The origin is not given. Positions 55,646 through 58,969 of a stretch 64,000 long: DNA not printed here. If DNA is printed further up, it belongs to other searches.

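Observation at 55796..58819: Single 1007-aa ORF containing two complete PilB/GspE secretion ATPase units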

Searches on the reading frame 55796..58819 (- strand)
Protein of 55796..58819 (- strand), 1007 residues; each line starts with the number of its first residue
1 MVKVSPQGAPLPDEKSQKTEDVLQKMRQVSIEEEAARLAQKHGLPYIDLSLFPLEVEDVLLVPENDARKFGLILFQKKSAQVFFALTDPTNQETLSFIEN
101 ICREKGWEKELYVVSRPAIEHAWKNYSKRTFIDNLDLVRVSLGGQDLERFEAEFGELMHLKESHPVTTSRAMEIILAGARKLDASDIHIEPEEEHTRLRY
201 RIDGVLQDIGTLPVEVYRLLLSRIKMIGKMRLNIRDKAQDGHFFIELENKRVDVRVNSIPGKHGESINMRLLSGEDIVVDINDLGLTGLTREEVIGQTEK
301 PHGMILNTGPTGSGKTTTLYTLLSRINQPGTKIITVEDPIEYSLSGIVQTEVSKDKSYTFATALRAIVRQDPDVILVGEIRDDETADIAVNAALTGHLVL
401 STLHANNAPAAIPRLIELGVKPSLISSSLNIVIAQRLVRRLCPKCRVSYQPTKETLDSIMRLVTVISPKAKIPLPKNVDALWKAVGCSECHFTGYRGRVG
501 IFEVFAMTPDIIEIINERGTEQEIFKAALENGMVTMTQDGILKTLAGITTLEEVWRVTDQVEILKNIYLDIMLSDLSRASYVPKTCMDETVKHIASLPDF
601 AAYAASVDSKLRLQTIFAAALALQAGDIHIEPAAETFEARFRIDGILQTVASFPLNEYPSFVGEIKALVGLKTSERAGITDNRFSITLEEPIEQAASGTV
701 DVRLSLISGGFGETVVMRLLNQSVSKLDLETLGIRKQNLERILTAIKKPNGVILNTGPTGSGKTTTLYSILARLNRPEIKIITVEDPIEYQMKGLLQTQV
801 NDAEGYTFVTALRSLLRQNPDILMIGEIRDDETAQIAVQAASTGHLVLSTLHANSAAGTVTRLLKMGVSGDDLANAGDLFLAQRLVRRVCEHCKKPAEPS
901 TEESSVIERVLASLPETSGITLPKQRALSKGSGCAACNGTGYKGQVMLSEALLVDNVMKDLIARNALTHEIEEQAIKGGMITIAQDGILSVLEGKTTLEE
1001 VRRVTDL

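Call 3: search_protein_families(library=pfam, proteins=[window:55796-58819:-], max_evalue=0.01)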
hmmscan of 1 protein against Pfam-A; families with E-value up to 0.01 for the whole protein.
window:55796-58819:- (1007 aa): 33 families (the best 25 are shown)
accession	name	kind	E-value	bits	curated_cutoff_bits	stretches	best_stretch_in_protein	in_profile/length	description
PF00437.27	T2SSE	-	2.1e-223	741.1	24.9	2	170-556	10-370/370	Type II/IV secretion system protein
PF25199.1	nSTAND_NTPase5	-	9.3e-11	42.2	34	2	740-793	30-85/145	Novel STAND NTPase 5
PF13401.12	AAA_22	-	3e-09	37.7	27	0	302-345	5-48/130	AAA domain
PF05157.20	MshEN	-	3.1e-09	37.1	23.1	1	42-127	1-84/90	MshEN domain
PF20720.3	nSTAND3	-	3.4e-07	30.5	27.2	0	738-788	6-55/155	Novel STAND NTPase 3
PF13191.12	AAA_16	-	5.4e-07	30.7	32.6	0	735-818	5-81/167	AAA ATPase domain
PF04851.21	ResIII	-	2.2e-06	28.1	22.5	0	736-784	9-59/164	Type III restriction enzyme, res subunit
PF00004.35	AAA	-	8.3e-06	26.7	21.2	0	754-828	2-66/131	ATPase family associated with various cellular activities (AAA)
PF13173.12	AAA_14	-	1.3e-05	25.7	27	0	752-839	4-82/129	AAA domain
PF13604.12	AAA_30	-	2.1e-05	24.8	27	0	299-335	15-51/191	AAA domain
PF12775.13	AAA_7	-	2.7e-05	24.2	25.8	0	742-784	25-67/181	P-loop containing dynein motor region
PF00005.33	ABC_tran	-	4e-05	24.7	25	0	756-791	17-52/137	ABC transporter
PF02492.25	cobW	-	4.4e-05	23.6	20.7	0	753-783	3-34/180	CobW/HypB/UreG, nucleotide-binding domain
PF07728.20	AAA_5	-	5.8e-05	23.5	22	0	756-834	5-83/139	AAA domain (dynein-related subfamily)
PF01935.23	DUF87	-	6.5e-05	23.6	23.2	0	309-334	30-56/220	Helicase HerA, central domain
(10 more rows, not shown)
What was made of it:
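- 55796..58819 (-): Tandem PilB/GspE-type ATPase gene (1007 aa plus stop). Two T2SSE stretches (call 3).
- On PilT/VirB11-like secretion ATPases (Pfam T2SSE, PF00437): 741 bits against a cut-off of 24.9, in two separate stretches (call 3).
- On Stacked tandem ring ATPases (KaiC/p97 type): Two modules are present (call 3).
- Checked: Pfam finds two T2SSE (PF00437) stretches, whole-protein E = 2e-223 (call 3).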

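Call 4: search_protein_families(library=ncbifam, proteins=[window:55796-58819:-], max_evalue=0.001)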
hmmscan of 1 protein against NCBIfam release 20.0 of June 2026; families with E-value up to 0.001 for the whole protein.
window:55796-58819:- (1007 aa): 32 families (the best 25 are shown)
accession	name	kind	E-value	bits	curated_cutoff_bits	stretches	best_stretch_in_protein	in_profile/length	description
TIGR02533.1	type_II_gspE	equivalog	4e-262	870.1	630.25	2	67-558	9-486/486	type II secretion system ATPase GspE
TIGR02538.1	type_IV_pilB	equivalog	2.3e-258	858.4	675.65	2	15-559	27-563/564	type IV-A pilus assembly ATPase PilB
NF007755.0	PRK10436.1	equivalog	9.4e-221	733.4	617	2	162-560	79-461/465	type II secretion system protein GspE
NF053534.1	T4PilAsmATPsTfpB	equivalog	2.3e-212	706.5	850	2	17-558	51-582/584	type IV pilus assembly ATPase TfpB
NF041000.1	ATPase_ComGA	equivalog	6.2e-139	461.5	300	2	175-439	3-266/267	competence type IV pilus ATPase ComGA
TIGR01420.1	pilT_fam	subfamily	3e-104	348.9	319.1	2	172-446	2-276/343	PilT/PilU family type 4a pilus ATPase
TIGR02525.1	plasmid_TraJ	equivalog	2.5e-54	184.7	368.3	2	715-868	120-274/372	plasmid transfer ATPase TraJ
TIGR02524.1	dot_icm_DotB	equivalog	1.5e-39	136.2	463.3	2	740-882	124-275/358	Dot/Icm type IV secretion system ATPase DotB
NF058587.1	archaellum_moto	equivalog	1.3e-38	133.1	550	2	306-440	279-419/527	archaellum flagellar ATPase motor FlaI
TIGR02788.1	VirB11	equivalog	7e-32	110.7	249.95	2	733-868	126-267/308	P-type DNA transfer ATPase VirB11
TIGR02782.1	TrbB_P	equivalog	1.3e-30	106.7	304.55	2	294-419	128-256/303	P-type conjugative transfer ATPase TrbB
TIGR03819.1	heli_sec_ATPase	hypoth_equivalog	6.9e-30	104.4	373.15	2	712-870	139-304/340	TadA family conjugal transfer-associated ATPase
NF010469.0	PRK13894.1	subfamily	2.1e-27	96.3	508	2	290-418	137-267/320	conjugal transfer ATPase TrbB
NF053672.1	bindosome_BasE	exception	5.6e-23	81.4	1000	2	754-864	274-389/512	bindosome assembly system ATPase subunit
NF010407.0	PRK13833.1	subfamily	1.2e-21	77.5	499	2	741-866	136-262/323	conjugal transfer protein TrbB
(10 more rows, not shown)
